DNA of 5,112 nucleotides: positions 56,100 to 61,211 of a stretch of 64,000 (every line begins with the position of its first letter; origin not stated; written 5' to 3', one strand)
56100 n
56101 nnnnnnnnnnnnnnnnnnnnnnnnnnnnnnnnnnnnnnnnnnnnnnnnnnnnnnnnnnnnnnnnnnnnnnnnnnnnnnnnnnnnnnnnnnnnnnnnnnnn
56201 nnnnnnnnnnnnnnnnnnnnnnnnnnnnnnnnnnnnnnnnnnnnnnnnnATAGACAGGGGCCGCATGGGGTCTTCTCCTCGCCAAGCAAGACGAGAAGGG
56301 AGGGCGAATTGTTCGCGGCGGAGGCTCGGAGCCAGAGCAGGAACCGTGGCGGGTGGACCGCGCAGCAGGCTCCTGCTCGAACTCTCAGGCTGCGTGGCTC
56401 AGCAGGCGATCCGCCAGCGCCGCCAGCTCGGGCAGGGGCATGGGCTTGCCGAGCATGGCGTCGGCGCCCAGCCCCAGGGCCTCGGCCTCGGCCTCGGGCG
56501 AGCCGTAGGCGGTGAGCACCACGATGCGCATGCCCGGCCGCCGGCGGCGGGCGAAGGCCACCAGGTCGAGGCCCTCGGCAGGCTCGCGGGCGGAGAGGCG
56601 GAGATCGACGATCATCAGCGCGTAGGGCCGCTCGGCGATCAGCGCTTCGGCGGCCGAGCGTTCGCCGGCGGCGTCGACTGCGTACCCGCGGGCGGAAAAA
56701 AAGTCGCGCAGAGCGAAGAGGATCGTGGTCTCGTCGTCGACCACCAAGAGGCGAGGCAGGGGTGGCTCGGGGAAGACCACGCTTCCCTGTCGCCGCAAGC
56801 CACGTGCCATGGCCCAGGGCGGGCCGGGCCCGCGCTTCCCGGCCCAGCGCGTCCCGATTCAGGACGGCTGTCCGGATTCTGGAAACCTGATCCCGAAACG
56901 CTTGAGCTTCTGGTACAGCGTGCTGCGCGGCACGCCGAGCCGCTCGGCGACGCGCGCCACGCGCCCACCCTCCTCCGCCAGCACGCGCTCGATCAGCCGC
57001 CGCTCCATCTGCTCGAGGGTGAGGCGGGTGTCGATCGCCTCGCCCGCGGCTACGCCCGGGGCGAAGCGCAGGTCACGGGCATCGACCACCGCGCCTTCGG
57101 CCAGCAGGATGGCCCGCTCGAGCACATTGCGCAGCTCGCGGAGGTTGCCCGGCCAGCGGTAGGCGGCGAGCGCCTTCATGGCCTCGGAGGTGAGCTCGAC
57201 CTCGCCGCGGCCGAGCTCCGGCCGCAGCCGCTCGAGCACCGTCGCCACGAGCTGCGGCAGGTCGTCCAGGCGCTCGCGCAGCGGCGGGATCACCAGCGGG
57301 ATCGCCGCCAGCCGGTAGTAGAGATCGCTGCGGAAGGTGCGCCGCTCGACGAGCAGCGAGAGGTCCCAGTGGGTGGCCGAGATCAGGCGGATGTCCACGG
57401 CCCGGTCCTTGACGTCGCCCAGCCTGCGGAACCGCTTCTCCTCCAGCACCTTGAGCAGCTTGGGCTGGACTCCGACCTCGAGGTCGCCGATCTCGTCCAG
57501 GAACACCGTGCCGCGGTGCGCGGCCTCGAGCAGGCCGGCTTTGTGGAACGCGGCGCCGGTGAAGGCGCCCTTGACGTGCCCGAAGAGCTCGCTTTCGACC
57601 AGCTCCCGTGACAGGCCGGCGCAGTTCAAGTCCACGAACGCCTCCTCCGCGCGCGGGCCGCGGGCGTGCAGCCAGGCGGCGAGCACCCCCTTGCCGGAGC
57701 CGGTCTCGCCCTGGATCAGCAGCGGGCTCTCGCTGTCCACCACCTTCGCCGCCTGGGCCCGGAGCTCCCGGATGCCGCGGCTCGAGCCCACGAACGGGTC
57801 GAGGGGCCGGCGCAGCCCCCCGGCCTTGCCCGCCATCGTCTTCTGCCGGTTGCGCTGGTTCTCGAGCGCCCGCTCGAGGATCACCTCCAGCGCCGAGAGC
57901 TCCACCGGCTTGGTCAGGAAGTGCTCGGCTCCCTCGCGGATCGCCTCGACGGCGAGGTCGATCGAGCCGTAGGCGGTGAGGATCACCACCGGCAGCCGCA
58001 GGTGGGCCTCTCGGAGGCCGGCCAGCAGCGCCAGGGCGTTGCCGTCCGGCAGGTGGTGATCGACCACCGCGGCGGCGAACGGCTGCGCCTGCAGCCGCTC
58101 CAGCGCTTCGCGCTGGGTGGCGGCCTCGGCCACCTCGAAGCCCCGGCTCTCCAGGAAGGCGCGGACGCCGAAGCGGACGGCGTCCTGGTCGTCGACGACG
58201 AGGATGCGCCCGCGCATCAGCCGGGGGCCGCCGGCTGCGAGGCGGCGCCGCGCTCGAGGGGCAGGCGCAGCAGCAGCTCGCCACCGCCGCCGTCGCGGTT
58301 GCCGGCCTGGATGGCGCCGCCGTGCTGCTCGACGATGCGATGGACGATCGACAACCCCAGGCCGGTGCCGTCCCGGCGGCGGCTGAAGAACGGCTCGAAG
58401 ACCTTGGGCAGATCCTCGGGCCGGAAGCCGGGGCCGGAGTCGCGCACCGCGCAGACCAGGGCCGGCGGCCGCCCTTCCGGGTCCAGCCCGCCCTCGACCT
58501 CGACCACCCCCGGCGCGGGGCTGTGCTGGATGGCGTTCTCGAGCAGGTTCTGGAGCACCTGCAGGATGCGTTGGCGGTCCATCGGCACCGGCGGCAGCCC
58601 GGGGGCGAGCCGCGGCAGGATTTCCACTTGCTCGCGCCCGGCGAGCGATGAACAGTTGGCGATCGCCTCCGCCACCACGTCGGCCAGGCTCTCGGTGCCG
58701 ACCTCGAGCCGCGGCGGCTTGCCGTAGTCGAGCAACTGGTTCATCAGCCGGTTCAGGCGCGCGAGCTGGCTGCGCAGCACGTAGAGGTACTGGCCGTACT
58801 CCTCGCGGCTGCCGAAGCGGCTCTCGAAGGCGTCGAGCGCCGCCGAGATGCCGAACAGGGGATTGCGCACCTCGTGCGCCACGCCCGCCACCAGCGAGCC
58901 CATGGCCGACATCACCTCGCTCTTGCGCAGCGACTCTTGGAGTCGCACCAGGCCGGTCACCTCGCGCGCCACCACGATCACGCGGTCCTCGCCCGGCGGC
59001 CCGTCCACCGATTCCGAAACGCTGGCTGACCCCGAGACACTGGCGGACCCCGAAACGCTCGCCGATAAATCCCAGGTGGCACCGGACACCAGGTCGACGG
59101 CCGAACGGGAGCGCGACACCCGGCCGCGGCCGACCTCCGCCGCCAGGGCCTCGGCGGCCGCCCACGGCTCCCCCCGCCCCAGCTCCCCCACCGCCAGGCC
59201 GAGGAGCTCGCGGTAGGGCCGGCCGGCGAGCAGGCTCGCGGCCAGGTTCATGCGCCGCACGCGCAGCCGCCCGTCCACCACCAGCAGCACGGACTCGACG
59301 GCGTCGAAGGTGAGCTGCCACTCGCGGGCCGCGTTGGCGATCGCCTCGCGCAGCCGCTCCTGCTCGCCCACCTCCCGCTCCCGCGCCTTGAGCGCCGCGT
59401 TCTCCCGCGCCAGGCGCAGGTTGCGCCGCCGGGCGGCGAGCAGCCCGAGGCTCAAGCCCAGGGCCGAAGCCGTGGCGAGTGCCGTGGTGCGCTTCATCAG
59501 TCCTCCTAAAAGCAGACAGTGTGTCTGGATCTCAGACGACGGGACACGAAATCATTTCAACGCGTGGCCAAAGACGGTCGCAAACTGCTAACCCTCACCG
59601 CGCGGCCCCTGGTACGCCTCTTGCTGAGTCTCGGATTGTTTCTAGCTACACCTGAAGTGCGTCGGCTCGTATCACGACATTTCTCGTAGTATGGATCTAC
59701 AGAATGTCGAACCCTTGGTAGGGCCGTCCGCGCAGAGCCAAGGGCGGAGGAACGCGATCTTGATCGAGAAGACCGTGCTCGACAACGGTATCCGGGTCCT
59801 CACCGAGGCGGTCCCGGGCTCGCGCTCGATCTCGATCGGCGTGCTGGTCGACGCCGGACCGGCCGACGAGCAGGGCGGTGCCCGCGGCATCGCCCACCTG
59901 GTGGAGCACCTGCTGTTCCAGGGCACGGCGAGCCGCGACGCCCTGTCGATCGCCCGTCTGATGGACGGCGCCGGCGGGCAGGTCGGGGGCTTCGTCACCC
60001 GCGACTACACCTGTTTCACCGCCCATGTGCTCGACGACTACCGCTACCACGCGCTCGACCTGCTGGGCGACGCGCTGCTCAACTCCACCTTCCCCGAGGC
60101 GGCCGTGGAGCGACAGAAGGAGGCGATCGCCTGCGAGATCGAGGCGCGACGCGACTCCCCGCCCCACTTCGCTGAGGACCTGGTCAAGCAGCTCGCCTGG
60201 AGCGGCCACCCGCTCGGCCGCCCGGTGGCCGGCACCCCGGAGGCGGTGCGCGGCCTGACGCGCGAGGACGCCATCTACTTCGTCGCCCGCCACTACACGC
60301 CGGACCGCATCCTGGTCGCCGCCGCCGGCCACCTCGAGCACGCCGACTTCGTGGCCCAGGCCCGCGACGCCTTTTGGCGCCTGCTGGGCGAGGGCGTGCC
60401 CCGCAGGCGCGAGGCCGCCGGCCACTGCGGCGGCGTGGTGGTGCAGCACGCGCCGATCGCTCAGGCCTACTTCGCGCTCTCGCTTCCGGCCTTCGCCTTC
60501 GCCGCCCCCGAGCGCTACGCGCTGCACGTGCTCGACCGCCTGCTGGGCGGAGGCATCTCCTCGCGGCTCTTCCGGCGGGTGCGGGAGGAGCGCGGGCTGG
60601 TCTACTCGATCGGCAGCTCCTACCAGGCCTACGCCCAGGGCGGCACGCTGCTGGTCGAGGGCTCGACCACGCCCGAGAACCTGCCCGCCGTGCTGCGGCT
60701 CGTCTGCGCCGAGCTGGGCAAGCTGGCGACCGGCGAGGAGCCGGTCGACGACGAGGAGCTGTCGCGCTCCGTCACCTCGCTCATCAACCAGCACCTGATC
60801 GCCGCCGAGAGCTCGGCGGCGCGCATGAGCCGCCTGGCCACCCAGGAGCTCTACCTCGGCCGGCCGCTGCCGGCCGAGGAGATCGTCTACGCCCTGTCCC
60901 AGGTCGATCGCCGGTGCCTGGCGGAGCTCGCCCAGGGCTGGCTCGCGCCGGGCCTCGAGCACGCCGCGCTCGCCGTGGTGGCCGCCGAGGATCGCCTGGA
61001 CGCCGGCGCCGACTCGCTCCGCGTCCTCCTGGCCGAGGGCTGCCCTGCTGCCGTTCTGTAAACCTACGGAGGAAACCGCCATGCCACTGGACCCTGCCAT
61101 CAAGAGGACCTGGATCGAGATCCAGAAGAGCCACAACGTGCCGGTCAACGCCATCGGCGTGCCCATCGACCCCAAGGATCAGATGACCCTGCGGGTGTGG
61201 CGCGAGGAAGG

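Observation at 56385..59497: Self-contained sigma-54 circuit: His kinase, NtrC-type activator, exact -24/-12 promoter, then REC and DUF4097 genes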

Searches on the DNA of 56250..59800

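Call 76: search_rna_families(source=window, start=56250, end=59800, threshold=evalue, max_evalue=1)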
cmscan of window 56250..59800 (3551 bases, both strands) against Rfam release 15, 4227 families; matches with E-value up to 1: 2.
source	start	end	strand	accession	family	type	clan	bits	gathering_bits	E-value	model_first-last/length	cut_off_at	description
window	58036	58139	-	RF02809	RsmW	Gene; sRNA;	CL00106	26.6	52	0.11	1-124/124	no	RsmW RNA family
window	58386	58476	-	RF02232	sX13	Gene; sRNA;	-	22.1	50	0.33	1-115/115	no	Xanthomonadaceae sRNA sX13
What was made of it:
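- Tried and rejected: In the locus at E<=1 it found only two chance-level sRNA hits inside coding sequence (call 76).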

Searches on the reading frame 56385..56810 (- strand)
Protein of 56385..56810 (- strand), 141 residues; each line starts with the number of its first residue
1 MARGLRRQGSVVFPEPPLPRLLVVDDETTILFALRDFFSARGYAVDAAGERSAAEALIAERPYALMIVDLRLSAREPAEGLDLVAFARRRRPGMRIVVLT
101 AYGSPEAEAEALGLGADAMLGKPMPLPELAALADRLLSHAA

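Call 7: search_protein_families(library=pfam, proteins=[window:56385-56810:-])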
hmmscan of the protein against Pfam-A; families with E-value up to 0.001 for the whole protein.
window:56385-56810:- (141 aa): 1 family
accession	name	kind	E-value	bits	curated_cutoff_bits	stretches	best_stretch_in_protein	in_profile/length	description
PF00072.30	Response_reg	-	1.7e-17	64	30.2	1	22-131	2-108/111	Response regulator receiver domain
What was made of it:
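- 56385..56780 (-): Single-domain response regulator, 131 aa from GTG 56780. Response_reg is the only Pfam domain (call 7).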

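Call 10: search_protein_families(library=ncbifam, proteins=[window:56385-56810:-], max_evalue=0.1)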
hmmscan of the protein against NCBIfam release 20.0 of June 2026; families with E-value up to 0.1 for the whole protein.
window:56385-56810:- (141 aa): 74 families (the best 25 are shown)
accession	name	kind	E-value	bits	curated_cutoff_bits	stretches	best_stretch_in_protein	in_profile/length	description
NF012023.0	PRK15479.1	equivalog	1.8e-14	53.8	337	1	20-137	2-116/224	transcriptional regulator TctD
NF033791.1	ActR_PrrA_rreg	equivalog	2.4e-14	53.7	250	1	21-125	4-105/173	ActR/PrrA/RegA family redox response regulator transcription factor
NF007928.2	PRK10643.1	equivalog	1.8e-13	50.6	330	1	20-136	2-115/216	two-component system response regulator PmrA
TIGR01818.1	ntrC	equivalog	5.7e-12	45.2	558.6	1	22-140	2-117/463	nitrogen regulation protein NR(I)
NF007005.1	PRK09468.1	equivalog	6.3e-12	45.4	331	1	20-132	5-114/237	osmolarity response regulator transcription factor OmpR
NF008078.0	PRK10816.1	equivalog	1.8e-10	40.7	336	1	20-137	2-116/223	two-component system response regulator PhoP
TIGR03787.1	marine_sort_RR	equivalog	2.2e-10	40.4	335.7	1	20-133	2-114/227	proteobacterial dedicated sortase system response regulator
NF041734.1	resp_reg_RppA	equivalog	2.3e-10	40.2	250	1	20-132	2-113/229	two-component system response regulator RppA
NF007346.1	PRK09836.1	equivalog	2.8e-10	40.4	420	1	20-138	2-117/227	copper/silver response regulator transcription factor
NF011695.0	PRK15115.1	equivalog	3.7e-10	39.1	763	1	20-132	8-117/445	two-component system response regulator GlrR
NF051870.1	NAssimRespRegNtrX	equivalog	7e-10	38.4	600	1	21-136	4-118/452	nitrogen assimilation response regulator NtrX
NF008469.0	PRK11361.1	equivalog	1.1e-09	37.6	714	1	19-137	5-120/461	acetoacetate metabolism transcriptional regulator AtoC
NF053512.1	nitric_RR_NosR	exception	1.4e-09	37.5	400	1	21-112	1-89/422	response regulator c-di-GMP phosphodiesterase, NosR family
TIGR02154.1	PhoB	equivalog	1.7e-09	37.4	296.2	1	20-131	4-114/226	phosphate regulon transcriptional regulator PhoB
NF053854.1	RespRegPhoBBctds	equivalog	4.4e-09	36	270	1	21-131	1-109/225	two-component system response regulator PhoB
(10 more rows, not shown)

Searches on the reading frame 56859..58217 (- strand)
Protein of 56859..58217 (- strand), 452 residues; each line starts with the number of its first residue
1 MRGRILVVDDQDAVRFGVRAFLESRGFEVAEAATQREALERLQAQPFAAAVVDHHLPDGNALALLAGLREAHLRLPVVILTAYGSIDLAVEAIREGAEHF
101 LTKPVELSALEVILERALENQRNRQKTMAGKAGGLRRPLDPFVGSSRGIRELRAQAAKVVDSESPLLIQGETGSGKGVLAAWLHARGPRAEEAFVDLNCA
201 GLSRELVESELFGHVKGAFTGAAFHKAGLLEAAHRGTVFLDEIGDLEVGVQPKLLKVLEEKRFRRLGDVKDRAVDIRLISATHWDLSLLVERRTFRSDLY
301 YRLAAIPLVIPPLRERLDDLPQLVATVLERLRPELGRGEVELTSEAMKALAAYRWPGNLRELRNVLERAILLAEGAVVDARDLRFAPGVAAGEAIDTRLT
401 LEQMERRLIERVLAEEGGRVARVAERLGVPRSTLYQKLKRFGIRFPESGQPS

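Call 7: search_protein_families(library=pfam, proteins=[window:56859-58217:-])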
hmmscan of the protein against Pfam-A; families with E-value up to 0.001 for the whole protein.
window:56859-58217:- (452 aa): 11 families
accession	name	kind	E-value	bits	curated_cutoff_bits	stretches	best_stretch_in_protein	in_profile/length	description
PF00158.32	Sigma54_activat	-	8.4e-60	201.7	20.2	1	143-308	2-167/168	Sigma-54 interaction domain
PF00072.30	Response_reg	-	5.5e-23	81.7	30.2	1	5-112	1-108/111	Response regulator receiver domain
PF25601.1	AAA_lid_14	-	4.3e-21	75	27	1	314-384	1-71/87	AAA+ ATPase lid domain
PF14532.12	Sigma54_activ_2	-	2e-15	57.6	25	1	143-313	1-138/138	Sigma-54 interaction domain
PF02954.25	HTH_8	-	5.4e-14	52.1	22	1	400-441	1-42/42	Bacterial regulatory protein, Fis family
PF07728.20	AAA_5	-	9.4e-06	26.1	22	1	165-265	1-97/139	AAA domain (dynein-related subfamily)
PF01078.27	Mg_chelatase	-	4.2e-05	23.5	20.3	0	222-262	94-134/207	Magnesium chelatase, subunit ChlI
PF13384.12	HTH_23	-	0.0001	22.4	24.6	1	413-441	13-41/50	Homeodomain-like domain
PF13556.12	HTH_30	-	0.00021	21.4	27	0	411-441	6-36/59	PucR C-terminal helix-turn-helix domain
PF18024.7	HTH_50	-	0.00023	21.2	27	1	401-443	8-49/50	Helix-turn-helix domain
PF07724.20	AAA_2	-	0.00032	21.2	27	1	164-276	4-114/166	AAA domain (Cdc48 subfamily)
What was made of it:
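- Checked: Activator: 58217..56859 (minus strand), 452 aa, with Response_reg, Sigma54_activat, AAA_lid_14 and HTH_8 domains (call 7).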

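Call 10: search_protein_families(library=ncbifam, proteins=[window:56859-58217:-], max_evalue=0.1)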
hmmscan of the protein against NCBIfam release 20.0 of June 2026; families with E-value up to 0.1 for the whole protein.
window:56859-58217:- (452 aa): 119 families (the best 25 are shown)
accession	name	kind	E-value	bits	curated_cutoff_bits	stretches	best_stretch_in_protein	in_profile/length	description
NF008469.0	PRK11361.1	equivalog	1.9e-104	350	714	1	4-444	6-457/461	acetoacetate metabolism transcriptional regulator AtoC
TIGR02915.1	PEP_resp_reg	equivalog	7.8e-101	338.1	502.6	1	5-444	1-445/445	PEP-CTERM-box response regulator transcription factor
TIGR01818.1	ntrC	equivalog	4.1e-99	332.5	558.6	2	5-384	1-378/463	nitrogen regulation protein NR(I)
NF041946.1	LuxO_transreg_Vib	equivalog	1.2e-96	324.3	800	2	8-379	2-372/463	quorum-sensing sigma-54 dependent transcriptional regulator LuxO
NF051870.1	NAssimRespRegNtrX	equivalog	5.2e-96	322.3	600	1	5-443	4-452/452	nitrogen assimilation response regulator NtrX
NF003451.0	PRK05022.1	equivalog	8.2e-88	295.3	476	1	114-444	164-511/512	nitric oxide reductase transcriptional regulator NorR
NF011695.0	PRK15115.1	equivalog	9.3e-87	291.6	763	1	4-441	8-436/445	two-component system response regulator GlrR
NF007689.0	PRK10365.1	equivalog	1.8e-86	290.7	760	1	5-440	8-441/441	sigma-54-dependent response regulator transcription factor ZraR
TIGR01817.1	nifA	equivalog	1.3e-83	281.6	528.85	1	131-387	187-442/534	nif-specific transcriptional activator NifA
NF008176.1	PRK10923.1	equivalog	5.8e-83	279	620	1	2-383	3-381/469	nitrogen regulation protein NR(I)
NF038308.1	RNA_repair_RtcR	equivalog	1e-81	275.4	650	1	86-383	123-432/530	RNA repair transcriptional activator RtcR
NF041552.1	TF_PrdR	equivalog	1e-81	275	795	1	138-441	265-576/577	sigma-54 dependent transcriptional regulator PrdR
NF011958.0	PRK15429.1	equivalog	3.6e-76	257.2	830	1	142-444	381-687/692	formate hydrogenlyase transcriptional activator FlhA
NF049963.1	RespRegFlgRCampy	domain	1.1e-75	255.2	750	1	20-442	19-428/429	fla regulon two-component system response regulator FlgR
NF050807.1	TransRegFlbDCaul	equivalog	2.9e-72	244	750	1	24-395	22-373/454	sigma-54-dependent transcriptional regulator FlbD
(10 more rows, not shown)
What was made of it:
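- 56859..58217 (-): NtrC-type sigma-54 activator (bEBP), 452 aa: receiver, AAA+ module with GAFTGA, and HTH_8. It falls below cut-off for AtoC, PrsR, NtrC and ZraR (call 10).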

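Call 84: search_solved_structures(query=window:56859-58217:-, max_evalue=1e-30)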
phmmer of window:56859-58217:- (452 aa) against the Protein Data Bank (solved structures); distinct sequences matched with E-value up to 1e-30: 35.
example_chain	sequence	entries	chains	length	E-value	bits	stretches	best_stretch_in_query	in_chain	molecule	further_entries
4l4u_A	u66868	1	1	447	1.6e-86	294.5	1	4-443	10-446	Transcriptional regulator (NtrC family)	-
3dzd_A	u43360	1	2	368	8.5e-81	275.6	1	4-378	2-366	Transcriptional regulator (NtrC family)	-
1ny5_A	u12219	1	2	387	6.6e-80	272.7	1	5-383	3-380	transcriptional regulator (NtrC family)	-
5ep0_A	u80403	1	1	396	2.3e-77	264.3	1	4-372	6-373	Putative repressor protein luxO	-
8p53_C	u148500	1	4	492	1.3e-72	248.7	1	59-382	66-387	Transcriptional regulator FleQ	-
5exx_A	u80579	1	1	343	3.4e-71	244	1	141-381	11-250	Transcriptional regulator FleQ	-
5m7n_A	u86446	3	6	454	1.9e-65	225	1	3-443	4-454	Nitrogen assimilation regulatory protein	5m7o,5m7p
8pb9_D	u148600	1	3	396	3.6e-65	224.1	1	59-378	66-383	Transcriptional regulator FleQ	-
7ejw_C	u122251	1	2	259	6.6e-65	223.2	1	141-378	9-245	Transcriptional regulator FleQ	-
6j7e_A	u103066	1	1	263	6.8e-65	223.2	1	141-379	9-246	Nitrogen assimilation regulatory protein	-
5exp_A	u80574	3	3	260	7.5e-65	223.1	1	141-378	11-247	Transcriptional regulator FleQ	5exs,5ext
6jdi_A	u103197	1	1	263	6.4e-64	220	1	141-379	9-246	Nitrogen assimilation regulatory protein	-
6jdl_A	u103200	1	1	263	1.7e-63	218.6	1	141-379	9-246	Nitrogen assimilation regulatory protein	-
1ojl_A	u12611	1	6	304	3.6e-62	214.2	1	142-440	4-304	TRANSCRIPTIONAL REGULATORY PROTEIN ZRAR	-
6iy8_A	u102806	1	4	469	3.9e-60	207.5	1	144-374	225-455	Positive regulator CapR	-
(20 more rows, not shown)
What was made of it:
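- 56859..58217 (-): Closest solved relatives are Aquifex NtrC4 and NtrC1 (call 84).
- On NtrC-type bacterial enhancer-binding protein: NtrC4 and NtrC1 are the best solved relatives (call 84).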

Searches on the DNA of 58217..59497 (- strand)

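Call 75: search_rna_families(source=L054, start=8540, end=8760, threshold=evalue, max_evalue=1)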
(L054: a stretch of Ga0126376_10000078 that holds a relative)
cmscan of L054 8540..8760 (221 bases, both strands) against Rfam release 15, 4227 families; matches with E-value up to 1: 0.
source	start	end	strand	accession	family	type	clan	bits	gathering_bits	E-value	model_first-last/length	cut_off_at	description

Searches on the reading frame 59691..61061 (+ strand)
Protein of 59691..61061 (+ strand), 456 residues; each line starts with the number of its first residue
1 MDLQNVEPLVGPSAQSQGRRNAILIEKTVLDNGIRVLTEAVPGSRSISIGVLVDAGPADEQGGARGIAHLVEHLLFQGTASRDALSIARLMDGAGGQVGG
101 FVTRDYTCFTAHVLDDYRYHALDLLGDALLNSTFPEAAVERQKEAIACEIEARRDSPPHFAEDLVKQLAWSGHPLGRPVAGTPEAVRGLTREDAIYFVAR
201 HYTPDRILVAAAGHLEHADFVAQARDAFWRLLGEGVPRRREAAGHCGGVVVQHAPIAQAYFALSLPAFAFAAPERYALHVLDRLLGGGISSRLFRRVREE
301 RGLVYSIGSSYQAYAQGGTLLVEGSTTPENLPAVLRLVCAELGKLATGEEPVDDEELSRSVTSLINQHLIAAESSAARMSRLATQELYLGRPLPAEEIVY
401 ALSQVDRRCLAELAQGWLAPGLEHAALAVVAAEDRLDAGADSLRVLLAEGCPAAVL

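Call 47: search_protein_families(library=pfam, proteins=[window:59691-61061:+], max_evalue=0.001)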
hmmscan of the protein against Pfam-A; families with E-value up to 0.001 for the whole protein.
window:59691-61061:+ (456 aa): 2 families
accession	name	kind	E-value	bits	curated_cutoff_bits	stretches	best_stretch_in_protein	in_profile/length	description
PF05193.26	Peptidase_M16_C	-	3e-31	109.1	23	1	189-363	2-180/181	Peptidase M16 inactive domain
PF00675.25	Peptidase_M16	-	3.2e-29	102.2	22.3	1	35-182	1-148/149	Insulinase (Peptidase family M16)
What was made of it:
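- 59760..61061 (+): M16 peptidase gene downstream of P2. The probable start is TTG 59760; the ORF-track ATG at 59691 is probably too far upstream. Pfam Peptidase_M16 and M16_C (call 47).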
